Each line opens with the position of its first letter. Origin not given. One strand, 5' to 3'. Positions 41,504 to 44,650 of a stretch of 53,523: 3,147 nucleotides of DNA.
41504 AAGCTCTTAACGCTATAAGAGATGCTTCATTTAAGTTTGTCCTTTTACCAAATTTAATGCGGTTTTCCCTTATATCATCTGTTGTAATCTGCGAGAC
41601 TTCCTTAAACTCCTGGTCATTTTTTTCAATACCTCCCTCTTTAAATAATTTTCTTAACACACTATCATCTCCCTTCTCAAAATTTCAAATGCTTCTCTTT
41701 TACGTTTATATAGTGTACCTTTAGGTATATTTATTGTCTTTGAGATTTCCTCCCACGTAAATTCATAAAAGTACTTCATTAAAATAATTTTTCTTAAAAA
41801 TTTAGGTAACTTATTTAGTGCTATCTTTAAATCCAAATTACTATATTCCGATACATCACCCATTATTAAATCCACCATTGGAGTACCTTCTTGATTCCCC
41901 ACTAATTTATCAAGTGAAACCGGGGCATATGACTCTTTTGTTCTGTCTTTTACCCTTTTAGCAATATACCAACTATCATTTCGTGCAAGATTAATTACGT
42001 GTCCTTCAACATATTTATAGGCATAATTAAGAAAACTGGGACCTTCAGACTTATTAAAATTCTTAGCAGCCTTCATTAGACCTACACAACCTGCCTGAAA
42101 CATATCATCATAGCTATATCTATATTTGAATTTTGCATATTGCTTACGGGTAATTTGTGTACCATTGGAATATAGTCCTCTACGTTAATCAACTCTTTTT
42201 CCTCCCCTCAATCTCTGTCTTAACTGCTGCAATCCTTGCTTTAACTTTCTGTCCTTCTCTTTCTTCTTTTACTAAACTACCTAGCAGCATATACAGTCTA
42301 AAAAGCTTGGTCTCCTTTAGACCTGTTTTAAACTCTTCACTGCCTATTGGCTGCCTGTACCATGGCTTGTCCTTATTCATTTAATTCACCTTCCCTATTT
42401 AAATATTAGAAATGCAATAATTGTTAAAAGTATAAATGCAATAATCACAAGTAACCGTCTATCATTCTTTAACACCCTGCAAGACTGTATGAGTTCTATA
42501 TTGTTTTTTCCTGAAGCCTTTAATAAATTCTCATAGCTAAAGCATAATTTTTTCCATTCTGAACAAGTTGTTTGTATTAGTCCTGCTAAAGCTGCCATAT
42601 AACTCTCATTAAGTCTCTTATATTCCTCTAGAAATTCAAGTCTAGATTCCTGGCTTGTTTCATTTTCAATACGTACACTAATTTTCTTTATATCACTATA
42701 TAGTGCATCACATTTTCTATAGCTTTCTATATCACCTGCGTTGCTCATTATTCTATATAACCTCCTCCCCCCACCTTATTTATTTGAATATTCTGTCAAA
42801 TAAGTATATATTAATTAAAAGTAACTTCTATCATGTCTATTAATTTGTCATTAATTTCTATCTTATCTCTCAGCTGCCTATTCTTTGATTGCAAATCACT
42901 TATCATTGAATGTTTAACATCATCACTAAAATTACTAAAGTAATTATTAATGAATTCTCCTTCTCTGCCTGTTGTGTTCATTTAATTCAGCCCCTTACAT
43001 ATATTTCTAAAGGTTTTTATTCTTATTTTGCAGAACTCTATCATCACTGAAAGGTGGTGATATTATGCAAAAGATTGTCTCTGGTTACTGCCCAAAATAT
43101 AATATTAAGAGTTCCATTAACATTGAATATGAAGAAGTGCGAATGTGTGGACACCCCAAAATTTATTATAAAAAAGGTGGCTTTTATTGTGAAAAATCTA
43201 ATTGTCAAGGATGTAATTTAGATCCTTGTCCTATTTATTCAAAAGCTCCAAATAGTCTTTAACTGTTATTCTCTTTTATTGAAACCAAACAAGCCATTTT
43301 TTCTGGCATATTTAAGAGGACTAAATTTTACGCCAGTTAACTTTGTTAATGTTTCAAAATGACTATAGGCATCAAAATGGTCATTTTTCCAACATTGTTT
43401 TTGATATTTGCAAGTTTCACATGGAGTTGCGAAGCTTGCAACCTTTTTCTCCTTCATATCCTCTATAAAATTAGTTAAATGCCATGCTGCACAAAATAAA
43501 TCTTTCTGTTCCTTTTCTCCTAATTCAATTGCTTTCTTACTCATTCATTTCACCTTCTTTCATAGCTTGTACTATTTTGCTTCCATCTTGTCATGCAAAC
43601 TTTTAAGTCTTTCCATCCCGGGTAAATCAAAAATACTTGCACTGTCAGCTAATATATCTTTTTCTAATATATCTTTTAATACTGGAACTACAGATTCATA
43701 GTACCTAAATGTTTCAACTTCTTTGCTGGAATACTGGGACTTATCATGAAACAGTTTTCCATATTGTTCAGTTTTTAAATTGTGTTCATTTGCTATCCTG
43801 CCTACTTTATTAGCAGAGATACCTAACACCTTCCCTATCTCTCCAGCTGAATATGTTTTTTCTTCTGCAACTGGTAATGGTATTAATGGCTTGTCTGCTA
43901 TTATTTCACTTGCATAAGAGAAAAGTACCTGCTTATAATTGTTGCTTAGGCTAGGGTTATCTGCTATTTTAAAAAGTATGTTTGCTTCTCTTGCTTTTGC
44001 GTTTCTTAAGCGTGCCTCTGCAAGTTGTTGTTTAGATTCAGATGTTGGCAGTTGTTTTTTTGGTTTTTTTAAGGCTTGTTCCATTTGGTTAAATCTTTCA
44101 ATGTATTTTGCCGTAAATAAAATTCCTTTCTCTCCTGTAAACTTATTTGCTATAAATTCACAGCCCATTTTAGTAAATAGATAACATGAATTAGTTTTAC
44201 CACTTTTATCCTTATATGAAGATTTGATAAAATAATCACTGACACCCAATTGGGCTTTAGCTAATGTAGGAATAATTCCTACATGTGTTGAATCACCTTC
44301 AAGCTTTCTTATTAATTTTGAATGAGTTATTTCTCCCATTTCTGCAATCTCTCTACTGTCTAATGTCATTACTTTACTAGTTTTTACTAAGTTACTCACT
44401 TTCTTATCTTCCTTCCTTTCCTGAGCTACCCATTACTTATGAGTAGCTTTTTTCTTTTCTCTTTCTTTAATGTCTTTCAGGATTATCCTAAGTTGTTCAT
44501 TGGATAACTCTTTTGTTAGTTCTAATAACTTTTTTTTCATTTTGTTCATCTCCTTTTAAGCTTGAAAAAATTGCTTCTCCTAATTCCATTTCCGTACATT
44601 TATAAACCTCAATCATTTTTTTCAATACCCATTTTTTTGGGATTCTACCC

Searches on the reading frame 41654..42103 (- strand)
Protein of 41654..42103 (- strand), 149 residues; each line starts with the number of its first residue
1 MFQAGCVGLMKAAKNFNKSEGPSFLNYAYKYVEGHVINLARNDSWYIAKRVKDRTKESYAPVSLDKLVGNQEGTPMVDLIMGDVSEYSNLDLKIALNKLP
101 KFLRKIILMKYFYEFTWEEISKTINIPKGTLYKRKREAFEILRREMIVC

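Call 17: search_protein_families(library=pfam, proteins=[window:41654-42103:-], max_evalue=0.01)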
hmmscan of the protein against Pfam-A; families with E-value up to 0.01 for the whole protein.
window:41654-42103:- (149 aa): 3 families
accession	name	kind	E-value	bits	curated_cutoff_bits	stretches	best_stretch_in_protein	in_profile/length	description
PF08281.18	Sigma70_r4_2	-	1.2e-07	31.7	25.7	1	95-138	7-50/54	Sigma-70, region 4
PF04545.22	Sigma70_r4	-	4.1e-06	26.7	24.1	1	95-143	1-49/50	Sigma-70, region 4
PF04542.20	Sigma70_r2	-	5.2e-06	26.6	24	1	2-45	27-70/71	Sigma-70 region 2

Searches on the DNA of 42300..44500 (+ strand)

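Call 9: search_dna_similar(query=window:42300-44500:+, collection=phages, mode=distant, max_rows=20)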
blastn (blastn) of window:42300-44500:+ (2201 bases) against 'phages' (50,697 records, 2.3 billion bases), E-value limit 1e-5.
Records with a match: 7; places in all: 7; records where one place covers at least 80% of the query: 0.
Best place of each record, by identity: 60-80% 7.
By first word of the organism name: Clostridium 6; Bacillus 1.
By host as written in the record: Clostridium tetani ATCC 453 2; Clostridium botulinum D str. 1873 1; Clostridioides difficile 1; Bacillus thuringiensis 1; Clostridium perfringens 1; Clostridium butyricum BSC452 1.
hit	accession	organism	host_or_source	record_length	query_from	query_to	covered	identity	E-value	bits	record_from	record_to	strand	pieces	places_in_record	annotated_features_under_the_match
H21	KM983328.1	Clostridium phage phiCT453B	Clostridium tetani ATCC 453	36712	1777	2067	13%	77.2%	6e-52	212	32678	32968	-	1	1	Rha family regulatory protein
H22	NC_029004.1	Clostridium phage phiCT453B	Clostridium tetani ATCC 453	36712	1777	2067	13%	77.2%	6e-52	212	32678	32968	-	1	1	transcriptional regulator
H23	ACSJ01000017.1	Clostridium phage D-1873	Clostridium botulinum D str. 1873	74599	1777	1935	7%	79.0%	4e-29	136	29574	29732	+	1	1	antirepressor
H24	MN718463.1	Clostridium phage phiCDKH01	Clostridioides difficile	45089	1811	1939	6%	73.6%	3e-12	81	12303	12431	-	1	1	antirepressor protein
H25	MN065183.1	Bacillus phage vB_BthS-HD29phi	Bacillus thuringiensis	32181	1760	1875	5%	73.3%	5e-9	71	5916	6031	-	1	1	antirepressor protein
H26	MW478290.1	Clostridium phage phiCp-B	Clostridium perfringens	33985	1777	1888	5%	75.0%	3e-11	77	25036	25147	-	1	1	antirepressor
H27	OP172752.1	Clostridium phage CB452P1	Clostridium butyricum BSC452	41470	1777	1889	5%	72.6%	2e-7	65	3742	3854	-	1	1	antirepressor protein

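Call 107: get_annotated_region(hit=H22, flank=3000)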
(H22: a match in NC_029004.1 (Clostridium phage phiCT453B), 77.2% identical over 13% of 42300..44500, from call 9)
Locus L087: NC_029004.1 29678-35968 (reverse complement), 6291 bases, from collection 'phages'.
description: Clostridium phage phiCT453B, complete genome.
organism: Clostridium phage phiCT453B (NCBI taxid 1567013)
taxonomy: Viruses; Duplodnaviria; Heunggongvirae; Uroviricota; Caudoviricetes
host: Clostridium tetani ATCC 453; source: -; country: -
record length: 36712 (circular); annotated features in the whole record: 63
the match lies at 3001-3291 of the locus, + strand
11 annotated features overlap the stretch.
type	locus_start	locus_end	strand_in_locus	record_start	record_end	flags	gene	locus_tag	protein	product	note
CDS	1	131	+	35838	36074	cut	-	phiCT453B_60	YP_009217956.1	transcriptional regulator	-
CDS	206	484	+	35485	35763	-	-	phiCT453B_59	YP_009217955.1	DNA binding protein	-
CDS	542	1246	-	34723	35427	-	-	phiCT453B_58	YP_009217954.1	DUF4352 domain-containing protein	-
CDS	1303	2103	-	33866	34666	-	-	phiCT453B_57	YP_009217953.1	amidase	-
CDS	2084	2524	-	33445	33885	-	-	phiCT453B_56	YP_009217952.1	holin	-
CDS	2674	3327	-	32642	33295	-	-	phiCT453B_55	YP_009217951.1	transcriptional regulator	-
CDS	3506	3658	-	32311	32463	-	-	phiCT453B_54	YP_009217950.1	XkdX family protein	xkdX protein, phage-like element PBSX1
CDS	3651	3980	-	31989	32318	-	-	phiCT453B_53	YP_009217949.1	hypothetical protein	-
CDS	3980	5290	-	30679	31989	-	-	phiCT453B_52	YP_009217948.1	tail fiber protein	-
CDS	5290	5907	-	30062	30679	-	-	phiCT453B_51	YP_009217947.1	tail protein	-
CDS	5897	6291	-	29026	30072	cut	-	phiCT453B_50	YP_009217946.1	tail protein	phage baseplate J protein, xkdT- and Mu/gp47-like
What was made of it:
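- Tried and rejected: Synteny with phiCT453B was uninformative (call 107).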

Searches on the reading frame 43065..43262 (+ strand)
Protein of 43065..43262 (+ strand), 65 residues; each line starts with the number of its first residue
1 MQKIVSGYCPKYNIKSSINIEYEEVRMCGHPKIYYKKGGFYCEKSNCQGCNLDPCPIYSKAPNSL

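Call 6: search_protein_families(library=pfam, proteins=[window:43065-43262:+], max_evalue=1)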
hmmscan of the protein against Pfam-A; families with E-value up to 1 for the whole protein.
window:43065-43262:+ (65 aa): 0 families

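Call 7: search_protein_families(library=phrogs, proteins=[window:43065-43262:+], max_evalue=1)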
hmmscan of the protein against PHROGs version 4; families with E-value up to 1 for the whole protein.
window:43065-43262:+ (65 aa): 0 families

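Call 11: search_dna_similar(query=window:43065-43259:+, collection=phages, mode=protein, max_evalue=1, max_rows=40)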
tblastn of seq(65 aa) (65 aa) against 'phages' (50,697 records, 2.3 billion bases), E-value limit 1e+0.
Records with a match: 1; places in all: 1; records where one place covers at least 80% of the query: 0.
Best place of each record, by identity: <60% 1.
By first word of the organism name: Microviridae 1.
By host as written in the record: Homo sapiens 1.
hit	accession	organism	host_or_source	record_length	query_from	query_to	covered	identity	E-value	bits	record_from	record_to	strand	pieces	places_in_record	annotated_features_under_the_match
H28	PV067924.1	Microviridae sp.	Homo sapiens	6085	3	53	78%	32.1%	9e-1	32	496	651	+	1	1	major capsid protein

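Call 12: find_homologous_proteins(query=window:43065-43259:+, max_evalue=0.01)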
Query seq(65 aa) (65 aa): 1 proteins with E <= 0.01 among 1 candidates.
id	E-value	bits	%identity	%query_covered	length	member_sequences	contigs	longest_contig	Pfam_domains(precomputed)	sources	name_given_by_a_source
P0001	1.7e-38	147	100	100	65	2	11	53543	-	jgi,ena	-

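Call 21: find_encoding_contigs(protein=P0001, flank=6000, max_places=10)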
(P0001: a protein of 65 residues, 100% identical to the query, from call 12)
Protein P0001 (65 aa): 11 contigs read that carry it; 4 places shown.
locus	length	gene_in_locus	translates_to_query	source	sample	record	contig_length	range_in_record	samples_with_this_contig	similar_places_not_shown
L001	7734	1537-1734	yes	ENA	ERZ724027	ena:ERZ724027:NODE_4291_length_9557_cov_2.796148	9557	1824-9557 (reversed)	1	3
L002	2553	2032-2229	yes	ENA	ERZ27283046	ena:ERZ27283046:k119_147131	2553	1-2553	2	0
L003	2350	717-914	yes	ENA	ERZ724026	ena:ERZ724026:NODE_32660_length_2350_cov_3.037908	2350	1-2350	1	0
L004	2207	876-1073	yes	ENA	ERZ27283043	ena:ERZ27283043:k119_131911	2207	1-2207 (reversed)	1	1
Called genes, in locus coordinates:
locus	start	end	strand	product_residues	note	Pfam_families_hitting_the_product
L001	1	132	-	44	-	?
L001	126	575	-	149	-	PF04542:Sigma70_r2 (weak), PF08281:Sigma70_r4_2, PF04545:Sigma70_r4 (weak)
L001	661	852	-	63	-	-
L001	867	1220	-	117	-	-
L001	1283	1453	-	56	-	-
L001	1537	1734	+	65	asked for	-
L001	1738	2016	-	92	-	-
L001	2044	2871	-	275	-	PF09669:Phage_pRha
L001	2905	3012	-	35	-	-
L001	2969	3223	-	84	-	PF01381:HTH_3, PF13560:HTH_31 (weak)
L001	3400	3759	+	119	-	PF12844:HTH_19, PF01381:HTH_3, PF13560:HTH_31 (weak)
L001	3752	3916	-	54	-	-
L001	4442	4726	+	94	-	PF12844:HTH_19, PF13560:HTH_31, PF01381:HTH_3, PF13443:HTH_26 (weak)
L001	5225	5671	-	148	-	PF13545:HTH_Crp_2 (weak), PF13730:HTH_36, PF13412:HTH_24 (weak), PF00392:GntR (weak), PF08279:HTH_11 (weak), PF14502:HTH_41 (weak)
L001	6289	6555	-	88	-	-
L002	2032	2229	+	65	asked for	-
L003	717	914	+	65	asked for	-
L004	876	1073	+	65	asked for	-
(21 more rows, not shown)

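Call 53: search_protein_families(library=padloc, proteins=[window:43065-43262:+], max_evalue=0.1)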
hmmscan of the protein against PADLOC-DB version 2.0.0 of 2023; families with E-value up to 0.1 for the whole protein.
window:43065-43262:+ (65 aa): 0 families
